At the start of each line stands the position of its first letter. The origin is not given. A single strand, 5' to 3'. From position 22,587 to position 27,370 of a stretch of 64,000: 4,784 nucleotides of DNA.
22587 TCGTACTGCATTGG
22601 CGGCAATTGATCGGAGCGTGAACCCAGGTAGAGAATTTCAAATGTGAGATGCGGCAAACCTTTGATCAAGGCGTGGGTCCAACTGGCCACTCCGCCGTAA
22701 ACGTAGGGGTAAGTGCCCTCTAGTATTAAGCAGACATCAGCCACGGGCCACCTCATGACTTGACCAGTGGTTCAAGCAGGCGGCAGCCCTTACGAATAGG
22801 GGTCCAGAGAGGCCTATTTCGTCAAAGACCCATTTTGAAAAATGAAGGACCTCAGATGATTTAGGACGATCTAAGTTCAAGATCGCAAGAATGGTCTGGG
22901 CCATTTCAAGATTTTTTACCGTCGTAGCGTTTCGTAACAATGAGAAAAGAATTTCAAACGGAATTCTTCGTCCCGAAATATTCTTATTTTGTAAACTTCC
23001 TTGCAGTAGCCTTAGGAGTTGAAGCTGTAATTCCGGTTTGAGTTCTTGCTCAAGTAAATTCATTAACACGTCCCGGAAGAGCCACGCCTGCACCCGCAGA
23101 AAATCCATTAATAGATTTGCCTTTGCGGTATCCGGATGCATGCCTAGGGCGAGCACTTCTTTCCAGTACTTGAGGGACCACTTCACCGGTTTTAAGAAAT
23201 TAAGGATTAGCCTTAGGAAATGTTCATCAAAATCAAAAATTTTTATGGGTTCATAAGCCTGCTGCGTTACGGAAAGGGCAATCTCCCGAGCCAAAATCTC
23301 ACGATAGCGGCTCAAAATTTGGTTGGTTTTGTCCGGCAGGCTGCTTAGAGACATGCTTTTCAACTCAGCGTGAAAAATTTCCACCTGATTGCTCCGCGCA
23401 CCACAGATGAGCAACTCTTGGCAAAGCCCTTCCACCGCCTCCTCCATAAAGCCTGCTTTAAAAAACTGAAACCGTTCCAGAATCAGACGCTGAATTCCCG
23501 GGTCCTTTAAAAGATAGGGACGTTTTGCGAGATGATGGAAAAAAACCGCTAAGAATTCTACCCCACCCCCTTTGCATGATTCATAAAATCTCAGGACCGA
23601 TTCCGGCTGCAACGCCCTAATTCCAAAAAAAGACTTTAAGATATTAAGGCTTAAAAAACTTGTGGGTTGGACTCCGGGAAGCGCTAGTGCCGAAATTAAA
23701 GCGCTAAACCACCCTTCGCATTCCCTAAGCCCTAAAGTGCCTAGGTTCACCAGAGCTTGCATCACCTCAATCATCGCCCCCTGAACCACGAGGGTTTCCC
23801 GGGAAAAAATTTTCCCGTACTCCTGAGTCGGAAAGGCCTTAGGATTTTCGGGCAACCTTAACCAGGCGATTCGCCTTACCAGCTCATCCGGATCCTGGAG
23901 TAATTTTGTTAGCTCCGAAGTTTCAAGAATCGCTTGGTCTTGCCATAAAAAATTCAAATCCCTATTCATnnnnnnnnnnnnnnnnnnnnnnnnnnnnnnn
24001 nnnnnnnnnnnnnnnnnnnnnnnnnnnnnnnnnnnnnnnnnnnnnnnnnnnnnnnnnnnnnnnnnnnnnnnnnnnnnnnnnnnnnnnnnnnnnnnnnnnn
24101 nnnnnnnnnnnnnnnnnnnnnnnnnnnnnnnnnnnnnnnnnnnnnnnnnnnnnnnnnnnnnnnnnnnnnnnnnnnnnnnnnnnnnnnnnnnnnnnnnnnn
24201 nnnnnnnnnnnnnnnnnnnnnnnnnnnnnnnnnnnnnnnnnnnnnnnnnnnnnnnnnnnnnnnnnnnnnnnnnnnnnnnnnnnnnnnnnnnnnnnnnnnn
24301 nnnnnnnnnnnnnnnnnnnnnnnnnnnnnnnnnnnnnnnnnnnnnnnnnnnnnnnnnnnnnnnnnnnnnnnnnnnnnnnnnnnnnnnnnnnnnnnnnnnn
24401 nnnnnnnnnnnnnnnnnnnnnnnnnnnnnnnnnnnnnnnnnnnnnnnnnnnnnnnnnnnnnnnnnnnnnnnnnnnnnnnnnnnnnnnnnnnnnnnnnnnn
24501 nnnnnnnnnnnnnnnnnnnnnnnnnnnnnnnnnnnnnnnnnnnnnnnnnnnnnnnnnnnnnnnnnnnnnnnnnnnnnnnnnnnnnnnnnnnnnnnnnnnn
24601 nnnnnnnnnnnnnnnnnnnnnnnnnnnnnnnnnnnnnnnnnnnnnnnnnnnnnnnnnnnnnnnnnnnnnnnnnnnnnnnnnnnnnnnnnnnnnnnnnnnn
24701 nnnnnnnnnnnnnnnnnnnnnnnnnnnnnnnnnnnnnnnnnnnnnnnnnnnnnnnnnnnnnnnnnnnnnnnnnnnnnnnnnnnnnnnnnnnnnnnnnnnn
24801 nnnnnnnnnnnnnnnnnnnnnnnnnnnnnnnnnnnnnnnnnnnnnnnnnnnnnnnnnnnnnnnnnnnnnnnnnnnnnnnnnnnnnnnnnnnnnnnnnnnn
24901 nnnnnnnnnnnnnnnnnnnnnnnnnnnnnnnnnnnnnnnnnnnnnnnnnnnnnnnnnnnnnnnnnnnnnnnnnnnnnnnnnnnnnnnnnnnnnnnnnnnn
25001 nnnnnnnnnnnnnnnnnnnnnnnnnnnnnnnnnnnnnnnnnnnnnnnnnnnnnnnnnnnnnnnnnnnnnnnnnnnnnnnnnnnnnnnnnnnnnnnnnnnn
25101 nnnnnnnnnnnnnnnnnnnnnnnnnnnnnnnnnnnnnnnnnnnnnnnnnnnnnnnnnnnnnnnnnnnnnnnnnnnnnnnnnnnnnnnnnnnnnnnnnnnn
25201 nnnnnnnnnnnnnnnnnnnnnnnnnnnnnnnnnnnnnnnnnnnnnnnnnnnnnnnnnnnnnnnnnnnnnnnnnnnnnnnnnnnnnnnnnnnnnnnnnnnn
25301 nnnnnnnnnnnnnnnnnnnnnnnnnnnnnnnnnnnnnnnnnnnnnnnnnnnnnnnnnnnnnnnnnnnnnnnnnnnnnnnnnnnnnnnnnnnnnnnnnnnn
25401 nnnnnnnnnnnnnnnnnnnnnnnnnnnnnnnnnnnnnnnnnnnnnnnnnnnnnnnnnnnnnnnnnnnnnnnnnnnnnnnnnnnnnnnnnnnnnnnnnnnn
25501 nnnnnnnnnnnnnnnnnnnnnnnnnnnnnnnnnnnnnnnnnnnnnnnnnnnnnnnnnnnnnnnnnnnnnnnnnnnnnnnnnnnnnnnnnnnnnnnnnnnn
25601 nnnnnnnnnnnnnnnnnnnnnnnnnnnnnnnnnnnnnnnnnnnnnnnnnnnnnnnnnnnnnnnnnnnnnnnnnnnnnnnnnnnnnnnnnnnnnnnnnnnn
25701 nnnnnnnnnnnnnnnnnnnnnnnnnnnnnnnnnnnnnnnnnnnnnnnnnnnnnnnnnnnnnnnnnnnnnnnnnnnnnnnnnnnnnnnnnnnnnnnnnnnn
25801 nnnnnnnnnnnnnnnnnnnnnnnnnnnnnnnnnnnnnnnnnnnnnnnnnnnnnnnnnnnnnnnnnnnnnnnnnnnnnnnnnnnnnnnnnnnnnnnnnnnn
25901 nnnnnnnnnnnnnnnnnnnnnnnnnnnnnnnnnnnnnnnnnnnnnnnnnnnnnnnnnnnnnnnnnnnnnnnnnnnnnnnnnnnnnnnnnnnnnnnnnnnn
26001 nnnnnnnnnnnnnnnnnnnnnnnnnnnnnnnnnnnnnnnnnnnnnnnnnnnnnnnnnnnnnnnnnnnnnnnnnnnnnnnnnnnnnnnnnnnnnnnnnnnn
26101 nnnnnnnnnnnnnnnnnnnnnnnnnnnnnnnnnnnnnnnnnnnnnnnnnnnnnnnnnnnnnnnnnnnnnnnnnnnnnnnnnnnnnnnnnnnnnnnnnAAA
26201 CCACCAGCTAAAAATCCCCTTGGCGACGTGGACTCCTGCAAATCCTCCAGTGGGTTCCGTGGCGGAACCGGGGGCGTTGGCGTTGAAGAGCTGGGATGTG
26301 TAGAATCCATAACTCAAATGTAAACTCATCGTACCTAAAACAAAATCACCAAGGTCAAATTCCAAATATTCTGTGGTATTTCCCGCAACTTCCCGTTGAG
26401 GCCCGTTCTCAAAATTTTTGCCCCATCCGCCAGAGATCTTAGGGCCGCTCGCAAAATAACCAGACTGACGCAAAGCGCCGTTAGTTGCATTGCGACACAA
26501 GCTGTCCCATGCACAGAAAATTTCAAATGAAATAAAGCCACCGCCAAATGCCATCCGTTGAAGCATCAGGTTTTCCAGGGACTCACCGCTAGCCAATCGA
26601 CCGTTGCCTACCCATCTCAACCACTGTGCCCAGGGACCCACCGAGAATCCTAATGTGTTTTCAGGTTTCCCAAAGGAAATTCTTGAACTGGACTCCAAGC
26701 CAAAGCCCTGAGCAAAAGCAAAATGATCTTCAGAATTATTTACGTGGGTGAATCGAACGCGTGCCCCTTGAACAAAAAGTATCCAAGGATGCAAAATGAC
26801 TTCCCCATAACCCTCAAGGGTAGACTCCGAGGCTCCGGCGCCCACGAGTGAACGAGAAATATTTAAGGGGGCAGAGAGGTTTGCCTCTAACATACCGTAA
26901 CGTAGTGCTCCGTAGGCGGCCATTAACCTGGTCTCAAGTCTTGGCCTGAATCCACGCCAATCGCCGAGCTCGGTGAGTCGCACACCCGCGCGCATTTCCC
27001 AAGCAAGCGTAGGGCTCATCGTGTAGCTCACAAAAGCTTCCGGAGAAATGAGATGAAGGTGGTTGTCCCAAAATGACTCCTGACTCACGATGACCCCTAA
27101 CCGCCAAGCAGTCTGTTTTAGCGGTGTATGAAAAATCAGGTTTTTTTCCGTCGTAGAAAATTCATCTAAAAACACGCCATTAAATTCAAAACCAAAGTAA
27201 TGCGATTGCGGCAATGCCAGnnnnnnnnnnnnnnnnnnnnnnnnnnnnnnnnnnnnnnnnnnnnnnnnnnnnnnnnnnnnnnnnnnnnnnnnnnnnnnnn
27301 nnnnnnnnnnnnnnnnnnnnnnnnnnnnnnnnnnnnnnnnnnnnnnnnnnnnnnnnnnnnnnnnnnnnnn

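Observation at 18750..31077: Pel-like exopolysaccharide operon with non-canonical gene content (pelA'-pelB-pelD-TPR-X-pelF-pelG::GH114)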

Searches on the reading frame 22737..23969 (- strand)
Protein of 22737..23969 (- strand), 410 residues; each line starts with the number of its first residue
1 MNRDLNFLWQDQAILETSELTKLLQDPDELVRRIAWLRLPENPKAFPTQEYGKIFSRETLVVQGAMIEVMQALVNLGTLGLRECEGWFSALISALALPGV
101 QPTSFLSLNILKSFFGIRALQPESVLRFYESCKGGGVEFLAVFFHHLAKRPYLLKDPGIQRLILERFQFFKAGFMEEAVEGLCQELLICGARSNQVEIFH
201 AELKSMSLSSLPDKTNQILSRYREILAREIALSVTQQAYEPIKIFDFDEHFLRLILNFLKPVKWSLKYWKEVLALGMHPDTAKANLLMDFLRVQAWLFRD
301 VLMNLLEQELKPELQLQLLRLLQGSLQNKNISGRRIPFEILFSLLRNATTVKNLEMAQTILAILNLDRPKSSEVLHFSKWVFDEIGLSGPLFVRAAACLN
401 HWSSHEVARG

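Call 3: search_protein_families(library=pfam, proteins=[window:22737-23969:-], max_evalue=0.01)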
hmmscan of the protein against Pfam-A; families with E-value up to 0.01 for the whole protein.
window:22737-23969:- (410 aa): 0 families

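Call 4: search_protein_families(library=ncbifam, proteins=[window:22737-23969:-], max_evalue=0.01)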
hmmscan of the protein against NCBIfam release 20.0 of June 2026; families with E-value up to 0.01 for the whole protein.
window:22737-23969:- (410 aa): 0 families

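Call 8: search_solved_structures(query=window:22737-23969:-, max_evalue=10)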
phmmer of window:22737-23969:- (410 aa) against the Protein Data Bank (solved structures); distinct sequences matched with E-value up to 10: 1.
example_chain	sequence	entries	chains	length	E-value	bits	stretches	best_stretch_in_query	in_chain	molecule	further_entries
1lrv_A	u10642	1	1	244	1.4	11.1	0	18-42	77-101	LEUCINE-RICH REPEAT VARIANT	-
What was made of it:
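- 22737..23969 (-): 'X' (410 aa). It is an all-helical, HEAT/ARM-like solenoid protein, a truncated and highly divergent member of the ~650-aa HEAT-repeat family found between pelE and pelF in related loci. No Pfam, NCBIfam or PDB hit (calls 3, 4, 8).
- Checked: The 410-aa protein has no Pfam, NCBIfam or PDB hit (calls 3, 4, 8).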

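Call 10: find_homologous_proteins(query=window:22737-23969:-, max_evalue=0.001)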
Query window:22737-23969:- (410 aa): 1 proteins with E <= 0.001 among 8000 candidates.
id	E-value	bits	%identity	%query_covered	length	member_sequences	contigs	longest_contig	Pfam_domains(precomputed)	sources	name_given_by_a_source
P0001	2.2e-269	911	100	100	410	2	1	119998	-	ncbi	-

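Call 11: find_encoding_contigs(protein=P0001, flank=10000, max_places=3)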
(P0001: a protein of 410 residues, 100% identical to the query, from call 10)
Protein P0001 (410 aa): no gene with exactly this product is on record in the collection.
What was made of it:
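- Tried and rejected: find_encoding_contigs on P0001 found no record (call 11).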

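Call 22: search_protein_representatives(protein=window:22737-23969:-)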
Query: 410 residues. Proteins with E-value up to 0.001 (for the whole library): 1; up to 1e-10: 1; up to 1e-30: 1. The best 1 are listed.
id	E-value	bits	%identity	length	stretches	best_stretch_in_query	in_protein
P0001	6.9e-270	910.9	100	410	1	1-410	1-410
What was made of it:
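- X has no detectable homologue in 1.84 billion representative proteins (call 22).
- Tried and rejected: The exhaustive search of 1.84 billion representatives with X also returned only itself (call 22).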

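Call 48: find_encoding_contigs(protein=P0002, flank=10000, max_places=2)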
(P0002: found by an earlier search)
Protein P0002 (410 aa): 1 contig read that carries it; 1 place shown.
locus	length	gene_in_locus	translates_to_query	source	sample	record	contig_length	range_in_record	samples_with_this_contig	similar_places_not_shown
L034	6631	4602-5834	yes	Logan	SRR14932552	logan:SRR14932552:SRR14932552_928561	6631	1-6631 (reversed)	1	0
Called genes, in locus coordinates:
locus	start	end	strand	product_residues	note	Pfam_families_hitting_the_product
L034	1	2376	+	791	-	?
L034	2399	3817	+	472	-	-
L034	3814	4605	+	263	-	PF07719:TPR_2 (faint), PF00515:TPR_1 (faint)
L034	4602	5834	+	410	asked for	-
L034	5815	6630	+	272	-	?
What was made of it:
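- Checked: PelD begins at M47, giving 24754-26172 and 472 aa, as called in L034 (call 48).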

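Call 76: predict_structure(protein=window:22737-23969:-)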
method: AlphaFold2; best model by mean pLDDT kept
length: 410 residues; sequences in the alignment: 1
mean_pLDDT: 60.5   pTM: 0.40
mean pLDDT of the five models: 60.5, 59.2, 55.0, 52.3, 43.2
residues with pLDDT >= 90: 2; 70-90: 143; 50-70: 131; < 50: 134
segments of 3 or more residues with pLDDT < 50: 1-21, 35-38, 168-222, 224-226, 228-255, 281-283, 292-294
pLDDT, mean of each block of 10 residues (from residue 1): 28 42 54 50 52 55 65 72 72 64 64 83 85 65 73 72 60 42 42 37 38 42 49 37 40 49 50 50 50 54 73 78 72 72 87 87 84 82 70 83 58
secondary structure, 60 per line:
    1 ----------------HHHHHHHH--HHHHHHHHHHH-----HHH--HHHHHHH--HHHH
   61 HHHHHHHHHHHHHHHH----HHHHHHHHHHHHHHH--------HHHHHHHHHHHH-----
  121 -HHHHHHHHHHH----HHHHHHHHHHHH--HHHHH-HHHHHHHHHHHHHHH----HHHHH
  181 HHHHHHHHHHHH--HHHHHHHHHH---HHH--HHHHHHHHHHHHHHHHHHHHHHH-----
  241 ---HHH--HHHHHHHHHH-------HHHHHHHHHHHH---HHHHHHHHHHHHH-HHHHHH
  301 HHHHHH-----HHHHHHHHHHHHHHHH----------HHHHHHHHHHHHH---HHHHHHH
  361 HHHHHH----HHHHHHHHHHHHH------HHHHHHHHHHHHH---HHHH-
elements in order: H17-24 H27-37 H48-54 H57-76 H81-95 H104-115 H122-132 H137-148 H151-155 H157-171 H176-192 H195-204 H213-235 H249-258 H266-277 H281-293 H295-306 H312-327 H338-350 H354-366 H371-383 H390-402 H406-409
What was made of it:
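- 22737..23969 (-): AF2 from the single sequence gives 23 helices at pLDDT 60 (call 76).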

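Call 80: fold_search(model_id=the predicted structure, library=pdb)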
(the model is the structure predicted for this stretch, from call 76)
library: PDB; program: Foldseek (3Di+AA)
matches with E <= 10: 1264; with E <= 0.001: 1
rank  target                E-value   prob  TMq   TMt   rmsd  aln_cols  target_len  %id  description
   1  4rv1_C                6.1e-04  1.00  0.23  0.23  17.2       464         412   12  Crystal Structure of Engineered Protein. Northeast Structural Genomics Consortium (NESG) Target OR497. (released 2014-12-10)
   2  9i8k_A                1.4e-03  1.00  0.31  0.27  14.5       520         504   12  Beta-catenin armadillo (150-663) (released 2026-02-18)
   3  1qz7_A                1.5e-03  1.00  0.31  0.26  14.4       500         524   15  Beta-catenin binding domain of Axin in complex with beta-catenin (released 2003-11-18)
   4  8y0p_A                1.9e-03  1.00  0.31  0.27  14.4       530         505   14  Beta-Catenin in complex with peptide 301 (released 2024-04-17)
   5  2z6h                  2.2e-03  1.00  0.31  0.26  14.4       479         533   14  Crystal Structure of Beta-Catenin Armadillo Repeat Region and Its C-Terminal domain (released 2008-02-12)
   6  5mfd_J                2.2e-03  1.00  0.24  0.28  16.7       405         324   12  Designed armadillo repeat protein YIIIM''6AII in complex with pD_(KR)5 (released 2017-07-19)
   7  6s9p_B                3.2e-03  1.00  0.25  0.29  17.3       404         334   12  Designed Armadillo Repeat protein internal Lock2 fused to target peptide KRKAKITWKR (released 2020-02-19)
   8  5mfl_B                3.2e-03  1.00  0.22  0.26  17.3       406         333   12  Designed armadillo repeat protein (KR)5_GS10_YIIIM6AII (released 2017-09-13)
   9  8y0g                  3.6e-03  1.00  0.37  0.32  12.7       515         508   12  Human beta-catenin crystal structure (released 2024-03-13)
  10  8y0p_B                3.8e-03  1.00  0.31  0.27  14.2       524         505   13  Beta-Catenin in complex with peptide 301 (released 2024-04-17)
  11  1i7w_C                4.1e-03  1.00  0.31  0.28  13.8       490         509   14  BETA-CATENIN/PHOSPHORYLATED E-CADHERIN COMPLEX (released 2001-05-09)
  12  3tx7_A                4.3e-03  1.00  0.30  0.27  14.0       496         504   14  Crystal structure of LRH-1/beta-catenin complex (released 2011-12-14)
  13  5mfm_A                4.3e-03  1.00  0.25  0.30  16.9       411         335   11  Designed armadillo repeat protein peptide fusion YIIIM6AII_GS11_(KR)5 (released 2017-09-13)
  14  1jdh_A                4.5e-03  1.00  0.28  0.25  14.5       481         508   14  CRYSTAL STRUCTURE OF BETA-CATENIN AND HTCF-4 (released 2001-12-05)
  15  4rv1_A                4.5e-03  1.00  0.23  0.23  15.3       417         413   12  Crystal Structure of Engineered Protein. Northeast Structural Genomics Consortium (NESG) Target OR497. (released 2014-12-10)
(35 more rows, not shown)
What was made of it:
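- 22737..23969 (-): Foldseek top hits are armadillo/HEAT proteins with low TM-scores (call 80).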

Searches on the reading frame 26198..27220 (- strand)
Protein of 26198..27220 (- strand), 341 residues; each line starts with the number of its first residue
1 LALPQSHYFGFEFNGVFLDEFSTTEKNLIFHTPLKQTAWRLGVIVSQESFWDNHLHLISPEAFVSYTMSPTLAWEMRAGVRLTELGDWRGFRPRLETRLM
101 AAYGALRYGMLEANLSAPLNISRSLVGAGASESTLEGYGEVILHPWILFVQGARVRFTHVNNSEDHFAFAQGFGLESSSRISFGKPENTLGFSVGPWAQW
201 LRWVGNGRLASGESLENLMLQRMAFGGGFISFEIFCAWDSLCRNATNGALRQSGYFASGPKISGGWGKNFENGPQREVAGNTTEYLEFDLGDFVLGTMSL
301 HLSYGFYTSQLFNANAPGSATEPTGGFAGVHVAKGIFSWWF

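Call 78: predict_structure(protein=window:26198-27220:-)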
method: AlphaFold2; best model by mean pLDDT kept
length: 341 residues; sequences in the alignment: 1
mean_pLDDT: 28.6   pTM: 0.16
mean pLDDT of the five models: 28.6, 27.8, 27.0, 25.5, 23.7
residues with pLDDT >= 90: 0; 70-90: 0; 50-70: 0; < 50: 341
segments of 3 or more residues with pLDDT < 50: 1-341
pLDDT, mean of each block of 10 residues (from residue 1): 27 35 37 34 32 30 27 26 28 29 29 26 25 27 23 25 25 26 25 28 32 36 29 26 29 26 28 30 26 26 27 36 33 26 28
secondary structure, 60 per line:
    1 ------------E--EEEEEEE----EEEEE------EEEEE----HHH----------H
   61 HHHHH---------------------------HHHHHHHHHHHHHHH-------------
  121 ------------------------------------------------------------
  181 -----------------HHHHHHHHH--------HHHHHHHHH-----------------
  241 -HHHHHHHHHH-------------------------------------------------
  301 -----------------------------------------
elements in order: E16-22 E27-31 E38-42 H60-65 H93-107 H198-206 H215-223 H242-251
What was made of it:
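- On Pel synthase-dependent system (pelABCDEFG paradigm): AF2 from a single sequence failed at pLDDT 28.6 (call 78).
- Tried and rejected: AF2 on the PelB C-terminus from a single sequence was useless (pLDDT 28.6, call 78).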

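Call 81: search_solved_structures(query=A4, max_evalue=10)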
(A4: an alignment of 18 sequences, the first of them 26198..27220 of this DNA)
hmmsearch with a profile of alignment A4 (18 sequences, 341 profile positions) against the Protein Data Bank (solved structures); distinct sequences matched with E-value up to 10: 0.
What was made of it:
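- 26195..28972 (-): pelB-like gene (925 aa). It has an N-terminal hydrophobic anchor (aa 8-28), a TPR-type helical scaffold to about aa 590, and a C-terminal ~335-aa beta-rich domain that ends in ...FSWWF and is presumed to be a porin. The barrel is not confirmed: AF2 gave pLDDT 29 (call 78) and the C-terminal profile has no PDB hit (call 81).
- On Pel synthase-dependent system (pelABCDEFG paradigm): The C-terminal profile has no PDB hit (call 81).
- The PelB beta-barrel could not be confirmed (calls 78, 81).
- Tried and rejected: The profile of the PelB' C-terminal domain against PDB gave no hit (call 81).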
